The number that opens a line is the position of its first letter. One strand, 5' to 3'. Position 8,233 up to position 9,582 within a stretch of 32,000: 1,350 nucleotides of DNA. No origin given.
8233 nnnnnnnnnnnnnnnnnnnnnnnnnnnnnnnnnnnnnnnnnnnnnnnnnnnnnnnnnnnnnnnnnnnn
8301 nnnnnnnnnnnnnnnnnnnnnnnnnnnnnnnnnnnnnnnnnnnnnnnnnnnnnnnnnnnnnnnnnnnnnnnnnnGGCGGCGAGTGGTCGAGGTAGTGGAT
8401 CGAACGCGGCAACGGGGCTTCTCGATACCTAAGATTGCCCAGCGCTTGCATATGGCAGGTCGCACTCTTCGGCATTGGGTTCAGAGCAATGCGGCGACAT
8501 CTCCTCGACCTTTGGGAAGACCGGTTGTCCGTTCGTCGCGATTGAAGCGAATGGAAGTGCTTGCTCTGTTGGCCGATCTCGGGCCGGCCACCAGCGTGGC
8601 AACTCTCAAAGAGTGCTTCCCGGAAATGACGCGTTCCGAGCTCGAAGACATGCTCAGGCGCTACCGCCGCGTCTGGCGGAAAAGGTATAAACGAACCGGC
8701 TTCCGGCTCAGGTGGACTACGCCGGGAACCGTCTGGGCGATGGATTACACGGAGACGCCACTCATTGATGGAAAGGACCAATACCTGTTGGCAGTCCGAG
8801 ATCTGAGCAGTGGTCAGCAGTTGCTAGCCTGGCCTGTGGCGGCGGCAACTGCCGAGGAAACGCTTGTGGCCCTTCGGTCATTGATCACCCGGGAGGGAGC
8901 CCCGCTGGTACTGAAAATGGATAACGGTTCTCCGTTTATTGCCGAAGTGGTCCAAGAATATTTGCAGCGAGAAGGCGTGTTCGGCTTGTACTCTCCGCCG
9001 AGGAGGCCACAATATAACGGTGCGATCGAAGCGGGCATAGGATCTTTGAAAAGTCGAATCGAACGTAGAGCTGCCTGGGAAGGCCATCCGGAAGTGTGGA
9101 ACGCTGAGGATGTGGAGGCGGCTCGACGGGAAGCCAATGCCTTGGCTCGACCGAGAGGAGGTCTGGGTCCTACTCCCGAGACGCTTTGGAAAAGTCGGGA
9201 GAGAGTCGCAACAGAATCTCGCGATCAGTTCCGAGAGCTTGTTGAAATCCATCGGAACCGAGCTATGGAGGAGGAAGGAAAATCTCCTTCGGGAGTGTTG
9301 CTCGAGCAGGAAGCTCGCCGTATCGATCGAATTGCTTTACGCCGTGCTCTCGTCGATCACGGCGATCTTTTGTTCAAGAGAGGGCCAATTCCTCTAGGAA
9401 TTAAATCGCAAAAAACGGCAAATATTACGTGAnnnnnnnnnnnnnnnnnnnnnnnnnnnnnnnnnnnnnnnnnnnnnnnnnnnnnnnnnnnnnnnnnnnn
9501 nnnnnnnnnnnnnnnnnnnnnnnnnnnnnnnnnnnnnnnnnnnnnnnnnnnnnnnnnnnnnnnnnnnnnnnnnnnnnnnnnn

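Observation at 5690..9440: Four-gene transposable element carrying two distinct DDE integrases and two paralogous HTH partners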

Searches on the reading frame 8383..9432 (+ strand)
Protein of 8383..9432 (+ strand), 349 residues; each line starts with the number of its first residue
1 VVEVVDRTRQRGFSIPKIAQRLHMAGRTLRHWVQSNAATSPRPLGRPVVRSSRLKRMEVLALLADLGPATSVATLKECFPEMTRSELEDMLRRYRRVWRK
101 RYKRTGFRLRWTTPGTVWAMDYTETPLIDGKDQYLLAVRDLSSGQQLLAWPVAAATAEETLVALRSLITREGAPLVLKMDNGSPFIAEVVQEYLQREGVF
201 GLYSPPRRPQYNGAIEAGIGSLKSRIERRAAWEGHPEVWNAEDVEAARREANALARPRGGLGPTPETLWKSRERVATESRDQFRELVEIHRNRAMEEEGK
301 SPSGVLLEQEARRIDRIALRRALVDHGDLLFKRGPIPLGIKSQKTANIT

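Call 6: search_protein_families(library=pfam, proteins=[window:8383-9432:+], max_evalue=0.1)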
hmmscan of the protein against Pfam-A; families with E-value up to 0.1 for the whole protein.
window:8383-9432:+ (349 aa): 7 families
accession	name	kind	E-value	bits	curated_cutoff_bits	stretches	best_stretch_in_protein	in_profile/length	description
PF00665.32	rve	-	6.6e-10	39.6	32.6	1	113-209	3-102/102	Integrase core domain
PF13384.12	HTH_23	-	0.0023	18.1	24.6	1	4-34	10-39/50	Homeodomain-like domain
PF03474.20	DMA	-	0.019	15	23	1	73-94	5-26/37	DMRTA motif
PF01527.26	HTH_Tnp_1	-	0.033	14.8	24.1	1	3-59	14-72/75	Transposase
PF22737.1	NNH6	-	0.044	14.3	27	0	55-112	22-80/114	NACHT N-terminal Helical domain 6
PF02845.22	CUE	-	0.053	13.6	21.1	0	72-95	5-28/42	CUE domain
PF13518.12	HTH_28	-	0.085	13.4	25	0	3-35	4-35/52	Helix-turn-helix domain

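Call 7: search_protein_families(library=ncbifam, proteins=[window:8383-9432:+], max_evalue=0.1)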
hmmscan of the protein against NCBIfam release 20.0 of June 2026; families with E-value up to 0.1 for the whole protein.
window:8383-9432:+ (349 aa): 5 families
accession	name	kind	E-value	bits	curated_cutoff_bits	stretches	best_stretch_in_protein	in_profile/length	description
NF033516.0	transpos_IS3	equivalog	2.7e-21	76.2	160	1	109-237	210-339/369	IS3 family transposase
NF033577.2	transpos_IS481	equivalog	3.4e-19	69.4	224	1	3-231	4-248/284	IS481 family transposase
NF033546.1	transpos_IS21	equivalog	1.1e-10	41.5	160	1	8-274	4-286/294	IS21 family transposase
NF033545.0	transpos_IS630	equivalog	1.8e-05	24.4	100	1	135-232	185-281/299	IS630 family transposase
NF033594.2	transpos_ISNCY_2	equivalog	0.00087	18.5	250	1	21-186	88-200/368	ISNCY family transposase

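Call 10: find_encoding_contigs(protein=window:8383-9432:+, flank=6000, max_places=10)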
Protein window:8383-9432:+ (349 aa): no gene with exactly this product is on record in the collection.

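Call 12: find_related_loci(query=window:8383-9432:+, collection=genome_contigs, flank=8000)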
Query window:8383-9432:+ (349 aa) in genome_contigs; peptide patterns used: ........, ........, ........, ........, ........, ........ (x = any residue, [..] = any of these).
28 stretches matched a pattern, but none encodes a relative of the query by tblastn (E <= 1e-3).
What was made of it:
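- Tried and rejected: A genome_contigs scan with gene 4 alone found nothing (call 12).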

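Call 25: find_homologous_proteins(query=window:8383-9432:+, max_evalue=0.00001)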
Query window:8383-9432:+ (349 aa): 1080 proteins with E <= 0.00001 among 8000 candidates; the best 120 are listed.
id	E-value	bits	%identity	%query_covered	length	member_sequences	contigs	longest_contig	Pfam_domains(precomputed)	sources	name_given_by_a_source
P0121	1.7e-139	483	76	84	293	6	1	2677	PF00665.33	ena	-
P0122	3.7e-112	393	56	98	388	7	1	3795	PF00665.33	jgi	jgi:transposase InsO family protein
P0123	3.1e-111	390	56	98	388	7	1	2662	PF00665.33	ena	-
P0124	3.3e-110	386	55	100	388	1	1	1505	PF00665.33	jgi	jgi:transposase InsO family protein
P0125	8.3e-110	385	54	100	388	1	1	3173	PF00665.33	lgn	-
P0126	6.4e-109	382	55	100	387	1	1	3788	PF00665.33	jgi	jgi:transposase InsO family protein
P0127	2.1e-108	381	54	100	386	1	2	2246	PF00665.33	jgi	jgi:transposase InsO family protein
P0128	1.2e-107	378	55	97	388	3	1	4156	PF00665.33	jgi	jgi:transposase InsO family protein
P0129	3.8e-107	376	54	99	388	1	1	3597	PF00665.33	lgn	-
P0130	5.5e-107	376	56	98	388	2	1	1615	PF00665.33,PF13358.13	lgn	-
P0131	7.6e-107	375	55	97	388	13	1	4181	PF00665.33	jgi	jgi:transposase InsO family protein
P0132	1.6e-106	374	55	98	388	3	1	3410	PF00665.33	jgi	jgi:transposase InsO family protein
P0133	2.2e-106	374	55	97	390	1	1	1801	PF00665.33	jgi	jgi:transposase InsO family protein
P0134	5.9e-106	372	53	100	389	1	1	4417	PF00665.33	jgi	jgi:transposase InsO family protein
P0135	1.1e-105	372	53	100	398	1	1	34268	PF00665.33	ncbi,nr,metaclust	ncbi:unnamed protein product [uncultured bacterium]|nr:unnamed protein product [uncultured bacterium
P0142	2.5e-103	364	53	100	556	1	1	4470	PF00665.33,PF13551.13,PF01527.27,PF13518.13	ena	-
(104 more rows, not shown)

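Call 32: find_related_loci(query=A1, collection=genome_contigs, flank=8000)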
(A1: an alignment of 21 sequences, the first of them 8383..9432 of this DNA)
Query A1 (349 aa) in genome_contigs; peptide patterns used: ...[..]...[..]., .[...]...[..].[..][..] (x = any residue, [..] = any of these).
103 stretches matched a pattern; 90 encode a relative of the query (tblastn E <= 1e-3); the best 80 are kept; 80 distinct loci.
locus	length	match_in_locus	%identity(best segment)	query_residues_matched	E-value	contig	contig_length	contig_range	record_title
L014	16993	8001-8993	47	10-337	8e-82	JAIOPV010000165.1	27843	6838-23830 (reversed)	MAG: Planctomycetota bacterium isolate LakeFargette_0920_ALND_MAG_60_11 LacPavin_0920_ALND_scaffold_420164, whole genome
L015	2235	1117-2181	47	1-349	6e-85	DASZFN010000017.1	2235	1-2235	MAG TPA_asm: Gemmataceae bacterium isolate SMAG_U6523 k141_605957, whole genome shotgun sequence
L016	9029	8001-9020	46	11-348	3e-80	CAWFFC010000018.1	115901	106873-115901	MAG: uncultured Gemmataceae bacterium isolate MFD00822.bin.2.162 genome assembly, contig: contig_54403, whole genome sho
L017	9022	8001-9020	47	11-348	6e-79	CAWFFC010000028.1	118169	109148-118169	MAG: uncultured Gemmataceae bacterium isolate MFD00822.bin.2.162 genome assembly, contig: contig_85506, whole genome sho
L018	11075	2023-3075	47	2-349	2e-77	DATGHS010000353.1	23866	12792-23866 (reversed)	MAG TPA_asm: Gemmataceae bacterium isolate SMAG_U9787 k141_360045, whole genome shotgun sequence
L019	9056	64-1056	45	10-337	6e-75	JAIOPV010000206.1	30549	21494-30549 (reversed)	MAG: Planctomycetota bacterium isolate LakeFargette_0920_ALND_MAG_60_11 LacPavin_0920_ALND_scaffold_734839, whole genome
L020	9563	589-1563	44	2-326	2e-73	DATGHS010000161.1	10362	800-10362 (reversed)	MAG TPA_asm: Gemmataceae bacterium isolate SMAG_U9787 k141_1571675, whole genome shotgun sequence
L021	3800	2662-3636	44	11-332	5e-71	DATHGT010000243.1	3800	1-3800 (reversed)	MAG TPA_asm: Candidatus Acidoferrum sp. isolate SMAG_U12481 k141_46098, whole genome shotgun sequence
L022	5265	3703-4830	40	8-348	6e-68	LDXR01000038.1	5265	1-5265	MAG: candidate division NC10 bacterium CSP1-5 XU15_C0038, whole genome shotgun sequence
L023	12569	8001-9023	43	12-349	2e-67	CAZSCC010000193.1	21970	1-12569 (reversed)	MAG TPA_asm: uncultured Planctomycetales bacterium isolate binchicken_co165_127 genome assembly, contig: k141_190308, wh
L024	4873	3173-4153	44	7-331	1e-66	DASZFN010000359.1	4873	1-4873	MAG TPA_asm: Gemmataceae bacterium isolate SMAG_U6523 k141_2554407, whole genome shotgun sequence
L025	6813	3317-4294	43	9-333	2e-66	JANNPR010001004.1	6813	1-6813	MAG: Planctomycetota bacterium isolate SOY_34_concoct_338_sub SOY_34_k141_3148095, whole genome shotgun sequence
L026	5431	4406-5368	44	11-332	2e-66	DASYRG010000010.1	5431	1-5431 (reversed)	MAG TPA_asm: bacterium isolate SMAG_U4505 k141_633150, whole genome shotgun sequence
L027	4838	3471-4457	42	9-333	2e-66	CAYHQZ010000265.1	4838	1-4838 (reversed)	MAG TPA_asm: uncultured Planctomycetia bacterium isolate ERP119705_co14_256 genome assembly, contig: NODE_34505_length_4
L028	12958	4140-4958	49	9-283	6e-66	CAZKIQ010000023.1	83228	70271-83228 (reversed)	MAG TPA_asm: uncultured Alcaligenaceae bacterium isolate SRP287051_co1_48 genome assembly, contig: NODE_624_length_83228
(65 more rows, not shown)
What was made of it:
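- Tried and rejected: The alignment-based rescan worked (call 32).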

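Call 46: search_dna_similar(query=P0122, collection=plasmids, mode=protein, max_evalue=1e-10, max_rows=25)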
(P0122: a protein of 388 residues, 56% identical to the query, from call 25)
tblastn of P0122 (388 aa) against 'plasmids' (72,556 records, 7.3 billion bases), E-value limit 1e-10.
No match.
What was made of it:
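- Tried and rejected: No relative of gene 4 was found in PLSDB plasmids at E<=1e-10 (call 46).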

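Call 55: search_protein_families(library=pfam, alignment_id=A3, max_evalue=0.001)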
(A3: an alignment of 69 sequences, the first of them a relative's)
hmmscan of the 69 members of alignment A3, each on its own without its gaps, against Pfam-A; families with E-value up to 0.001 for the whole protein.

A. member 1, L019:1105-1278:+ (58 aa): 1 family
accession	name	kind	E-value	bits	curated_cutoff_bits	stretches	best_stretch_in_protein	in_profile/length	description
PF03050.20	DDE_Tnp_IS66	-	2.1e-07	31.1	23.1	1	1-57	158-213/284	Transposase IS66 family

B. families by the number of members that match (of 69 scanned): 36 families (the first 25 are shown)
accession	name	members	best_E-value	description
PF07591.16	PT-HINT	3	2e-13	Pretoxin HINT domain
PF05593.20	RHS_repeat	3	6.4e-13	RHS Repeat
PF24814.1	WD40_Prp19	1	1.4e-22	Prp19 WD40 domain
PF25174.1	Beta-prop_THOC3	1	3.5e-22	THOC3 beta-propeller domain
PF25173.1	Beta-prop_WDR3_1st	1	5.5e-22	WDR3 first beta-propeller domain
PF23414.1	Beta-prop_EML_2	1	4.5e-17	Echinoderm microtubule-associated protein second beta-propeller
PF00400.38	WD40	1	8.2e-17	WD domain, G-beta repeat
PF22679.2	T1R_D3-like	1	3.7e-15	Type I restriction enzyme subunit R domain 3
PF24796.1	WDR55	1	1e-14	WDR55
PF24807.1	WD40_CDC20-Fz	1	1.2e-14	CDC20/Fizzy WD40 domain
PF12894.13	ANAPC4_WD40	1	1.2e-14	Anaphase-promoting complex subunit 4 WD40 domain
PF24817.1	WD40_WDHD1_1st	1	4e-13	WDHD1 first WD40 domain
PF25172.1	Beta-prop_WDR3_2nd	1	4e-12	WDR3 second beta-propeller domain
PF25175.1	Beta-prop_WDR5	1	4.3e-12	WDR5 beta-propeller domain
PF25171.1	Beta-prop_WDR36-Utp21_1st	1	4.2e-09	WDR36/Utp21 first beta-propeller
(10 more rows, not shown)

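Call 56: search_protein_families(library=pfam, alignment_id=A4, max_evalue=0.001)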
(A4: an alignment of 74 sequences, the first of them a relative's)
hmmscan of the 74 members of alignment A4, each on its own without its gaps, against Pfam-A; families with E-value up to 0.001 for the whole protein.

A. member 1, L016:5003-5158:- (52 aa): 0 families

B. families by the number of members that match (of 74 scanned): 26 families (the first 25 are shown)
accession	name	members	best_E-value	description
PF00069.31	Pkinase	1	2.9e-37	Protein kinase domain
PF13737.12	DDE_Tnp_1_5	1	1.8e-28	Transposase DDE domain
PF01609.27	DDE_Tnp_1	1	2.1e-24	Transposase DDE domain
PF07714.23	PK_Tyr_Ser-Thr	1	1.9e-23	Protein tyrosine and serine/threonine kinase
PF00515.34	TPR_1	1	9.6e-22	Tetratricopeptide repeat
PF13524.12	Glyco_trans_1_2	1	3.3e-19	Glycosyl transferase-like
PF07719.23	TPR_2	1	6.5e-17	Tetratricopeptide repeat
PF13414.12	TPR_11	1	1.2e-16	TPR repeat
PF13431.12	TPR_17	1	3.7e-15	Tetratricopeptide repeat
PF13432.12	TPR_16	1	1.3e-14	Tetratricopeptide repeat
PF18676.6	MBG_2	1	3.3e-13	MBG domain (YGX type)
PF13181.12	TPR_8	1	1.4e-12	Tetratricopeptide repeat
PF24595.1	DUF7619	1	1.5e-11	Domain of unknown function (DUF7619)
PF13495.12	Phage_int_SAM_4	1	6.3e-08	Phage integrase, N-terminal SAM-like domain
PF14559.12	TPR_19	1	6.3e-07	Tetratricopeptide repeat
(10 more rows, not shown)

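Call 57: search_protein_families(library=ncbifam, alignment_id=A3, max_evalue=0.01)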
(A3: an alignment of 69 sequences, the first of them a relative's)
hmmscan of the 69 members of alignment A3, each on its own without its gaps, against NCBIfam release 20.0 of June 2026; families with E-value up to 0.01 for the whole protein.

A. member 1, L019:1105-1278:+ (58 aa): 1 family
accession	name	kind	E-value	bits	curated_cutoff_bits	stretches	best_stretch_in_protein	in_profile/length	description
NF033517.1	transpos_IS66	equivalog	1.5e-05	24.3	180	1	1-57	232-287/387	IS66 family transposase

B. families by the number of members that match (of 69 scanned): 15 families
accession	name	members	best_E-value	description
TIGR03696.1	Rhs_assc_core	7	3.8e-20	RHS repeat-associated core domain-containing protein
NF041261.1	RHS_core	3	1.1e-12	RHS element core protein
TIGR01643.1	YD_repeat_2x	3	2.9e-10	YD repeat-containing protein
NF033563.0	transpos_IS30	1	1.6e-46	IS30 family transposase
TIGR00348.1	hsdR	1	2.8e-16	HsdR family type I site-specific deoxyribonuclease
NF041770.1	CFI_box_CTERM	1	1.1e-12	CFI-box-CTERM domain-containing protein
NF033577.2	transpos_IS481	1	1.5e-07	IS481 family transposase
NF033517.1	transpos_IS66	1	1.5e-05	IS66 family transposase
NF033845.1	MSCRAMM_ClfB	1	7.9e-05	MSCRAMM family adhesin clumping factor ClfB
NF033546.1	transpos_IS21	1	0.00054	IS21 family transposase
NF047640.1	gliding_AgmC_N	1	0.0011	adventurous gliding motility protein AgmC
TIGR03946.1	viomycin_VioC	1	0.0049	arginine beta-hydroxylase, Fe(II)/alpha-ketoglutarate-dependent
TIGR01443.1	intein_Cterm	1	0.0052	intein C-terminal splicing region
NF000058.2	Erm41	1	0.0054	23S rRNA (adenine(2058)-N(6))-methyltransferase Erm(41)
NF053632.1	heli_RadD_YejH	1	0.0061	DNA repair helicase RadD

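Call 58: search_protein_families(library=ncbifam, alignment_id=A4, max_evalue=0.01)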
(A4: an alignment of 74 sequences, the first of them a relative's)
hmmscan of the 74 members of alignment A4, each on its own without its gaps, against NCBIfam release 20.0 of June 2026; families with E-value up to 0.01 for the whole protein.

A. member 1, L016:5003-5158:- (52 aa): 0 families

B. families by the number of members that match (of 74 scanned): 53 families (the first 25 are shown)
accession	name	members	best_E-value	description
TIGR03696.1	Rhs_assc_core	2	5.1e-16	RHS repeat-associated core domain-containing protein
NF033579.1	transpos_IS5_2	1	6.8e-73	IS5 family transposase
NF033483.0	PknB_PASTA_kin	1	1.9e-56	Stk1 family PASTA domain-containing Ser/Thr kinase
NF052427.1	StpK7MSMEG_1200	1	1.2e-38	serine/threonine protein kinase StpK7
NF009651.0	PRK13184.1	1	3.4e-32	serine/threonine-protein kinase PknD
NF047741.1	antiphage_MADS6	1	8.7e-28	methylation-associated defense system protein kinase MAD6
TIGR03903.1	TOMM_kin_cyc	1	8e-26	TOMM system kinase/cyclase fusion protein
NF053615.1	SerThrKinAfsKStmc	1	2.5e-20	protein serine/threonine kinase AfsK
NF038150.1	lanthi_synth_IV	1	1.6e-16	class IV lanthionine synthetase LanL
NF033442.0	BREX_PglW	1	6.6e-13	BREX system serine/threonine kinase PglW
NF038151.1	lanthi_synth_III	1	1.4e-11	class III lanthionine synthetase LanKC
NF040959.1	MamA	1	5.2e-11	magnetosome protein MamA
NF033580.1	transpos_IS5_3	1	5e-10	IS5 family transposase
NF033551.1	transpos_IS1182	1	7.5e-10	IS1182 family transposase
NF008391.2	PRK11189.1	1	1.3e-09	lipoprotein NlpI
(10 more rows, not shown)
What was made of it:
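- Closest known: H-rpt. Different: The association here is statistical, at about 19% of right ends (calls 55-58).
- About 80% of insertions are next to unrelated genes (calls 55-58).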

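Call 63: search_solved_structures(query=A1, max_evalue=1)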
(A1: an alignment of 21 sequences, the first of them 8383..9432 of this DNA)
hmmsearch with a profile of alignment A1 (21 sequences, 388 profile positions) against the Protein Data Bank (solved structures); distinct sequences matched with E-value up to 1: 126 (the best 60 are shown).
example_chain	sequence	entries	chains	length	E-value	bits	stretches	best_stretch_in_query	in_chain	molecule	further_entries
5cz1_A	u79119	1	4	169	3.1e-07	33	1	152-266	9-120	integrase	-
3jca_A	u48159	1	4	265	3.6e-07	32.8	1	152-268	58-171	Integrase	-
5cz2_A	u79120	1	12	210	5.2e-07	32.3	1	152-266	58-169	Pol polyprotein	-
7usf_A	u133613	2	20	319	5.6e-07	32.2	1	152-268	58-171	Integrase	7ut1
3dlr_A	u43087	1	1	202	6.4e-07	32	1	169-278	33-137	Integrase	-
6qbv_A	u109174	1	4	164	1e-06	31.3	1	188-263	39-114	Integrase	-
6qbt_A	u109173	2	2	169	1.1e-06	31.2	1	188-263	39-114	HTLV-2 integrase catalytic core domain | integrase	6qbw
3oyi_A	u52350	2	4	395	2e-06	30.3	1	169-278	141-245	PFV integrase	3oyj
3oym_A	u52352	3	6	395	2.1e-06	30.3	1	169-278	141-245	PFV integrase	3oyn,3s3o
3l2q_A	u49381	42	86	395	2.3e-06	30.1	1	169-278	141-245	Integrase | PFV integrase | Pro-Pol polyprotein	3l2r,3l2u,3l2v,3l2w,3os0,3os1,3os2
3oyk_A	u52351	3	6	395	2.4e-06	30.1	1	169-278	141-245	PFV integrase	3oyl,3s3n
2x6n_A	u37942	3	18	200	5.4e-06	28.9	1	158-278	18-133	INTEGRASE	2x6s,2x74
2x78_A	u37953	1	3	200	1.2e-05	27.8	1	169-264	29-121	INTEGRASE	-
4bac_A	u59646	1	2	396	4e-05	26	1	169-263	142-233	INTEGRASE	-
1c0m_A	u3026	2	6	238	0.00017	24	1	155-273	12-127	PROTEIN (INTEGRASE) | RSV INTEGRASE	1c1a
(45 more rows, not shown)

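Call 86: predict_structure(alignment_id=A1)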
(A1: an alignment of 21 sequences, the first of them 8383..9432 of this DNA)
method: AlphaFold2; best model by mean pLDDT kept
length: 349 residues; sequences in the alignment: 21
mean_pLDDT: 81.7   pTM: 0.63
mean pLDDT of the five models: 81.7, 80.1, 78.8, 78.0, 66.1
residues with pLDDT >= 90: 139; 70-90: 149; 50-70: 28; < 50: 33
segments of 3 or more residues with pLDDT < 50: 38-47, 103-105, 208-213, 338-349
pLDDT, mean of each block of 10 residues (from residue 1): 78 84 79 63 50 88 79 89 89 78 59 92 88 92 92 94 96 92 85 95 65 54 89 91 93 82 91 92 96 88 81 88 89 52 41
secondary structure, 60 per line:
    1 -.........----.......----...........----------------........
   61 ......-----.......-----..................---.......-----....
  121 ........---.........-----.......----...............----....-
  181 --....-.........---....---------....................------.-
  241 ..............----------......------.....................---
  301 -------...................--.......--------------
elements in order: H2-10 H15-21 H26-36 H53-66 H72-78 H84-101 E105-111 E117-128 E132-140 E146-152 H157-171 E176-179 H183-186 H188-196 E200-203 H213-232 H241-254 H265-270 H277-297 H308-326 E329-335
